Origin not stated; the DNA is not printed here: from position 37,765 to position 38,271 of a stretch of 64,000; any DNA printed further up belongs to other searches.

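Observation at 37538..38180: Islet B: consensus promoter, three SD-perfect small ORFs (two hydrophobic peptides and a zinc ribbon) and a terminator, wedged between uvrC and the giant FN3 protein gene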

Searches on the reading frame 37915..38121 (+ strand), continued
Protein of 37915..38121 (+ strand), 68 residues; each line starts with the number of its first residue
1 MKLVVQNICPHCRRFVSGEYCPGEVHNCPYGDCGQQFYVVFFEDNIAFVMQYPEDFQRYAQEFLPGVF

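Call 78: fold_search(model_id=the predicted structure, library=viral)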
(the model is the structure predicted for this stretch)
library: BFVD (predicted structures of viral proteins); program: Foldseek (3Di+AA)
matches with E <= 10: 512; with E <= 0.001: 0
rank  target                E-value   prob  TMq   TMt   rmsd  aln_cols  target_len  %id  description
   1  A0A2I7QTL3            1.6e-01  0.95  0.53  0.55   4.7        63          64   21  (no name in the UniProt tables at hand)
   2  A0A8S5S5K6            1.6e-01  0.91  0.51  0.49   5.1        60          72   18  Alpha-aminoadipate carrier protein [Caudovirales sp. ctaix4]
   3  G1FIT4                3.5e-01  0.12  0.25  0.25   9.4        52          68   25  Uncharacterized protein [Mycobacterium phage Sebata]
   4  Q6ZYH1                3.7e-01  0.28  0.30  0.18   9.3        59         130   15  PSV hypothetical protein ORF131-like domain-containing protein [Pyrobaculum spherical virus (isolate United States/Yellowstone)]
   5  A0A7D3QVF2            4.2e-01  0.11  0.29  0.14  11.4        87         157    7  Uncharacterized protein [Fadolivirus 2]
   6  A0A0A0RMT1            5.7e-01  0.60  0.44  0.59   4.2        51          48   25  Uncharacterized protein [Bacillus phage Mater]
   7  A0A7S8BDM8            5.7e-01  0.28  0.35  0.38  10.3        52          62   15  Uncharacterized protein [Pseudomonas phage PN09]
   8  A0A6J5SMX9            6.9e-01  0.66  0.46  0.43   2.5        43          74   21  Uncharacterized protein [uncultured Caudovirales phage]
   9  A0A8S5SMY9            6.9e-01  0.51  0.38  0.14   4.0        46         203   22  Uncharacterized protein [Myoviridae sp. ctPoO4]
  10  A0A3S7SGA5            7.4e-01  0.28  0.39  0.33   4.3        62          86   14  (no name in the UniProt tables at hand)
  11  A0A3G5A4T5            7.4e-01  0.23  0.38  0.16  12.0        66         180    9  Uncharacterized protein [Homavirus sp.]
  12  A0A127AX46            7.8e-01  0.06  0.24  0.07  15.9        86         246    8  Baseplate hub subunit [Bacillus phage SP-15]
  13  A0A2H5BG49            8.3e-01  0.20  0.32  0.23   8.3        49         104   14  (no name in the UniProt tables at hand)
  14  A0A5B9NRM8            9.4e-01  0.20  0.36  0.36   4.6        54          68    9  (no name in the UniProt tables at hand)
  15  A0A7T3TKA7            9.4e-01  0.14  0.33  0.06  10.0        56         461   21  (no name in the UniProt tables at hand)
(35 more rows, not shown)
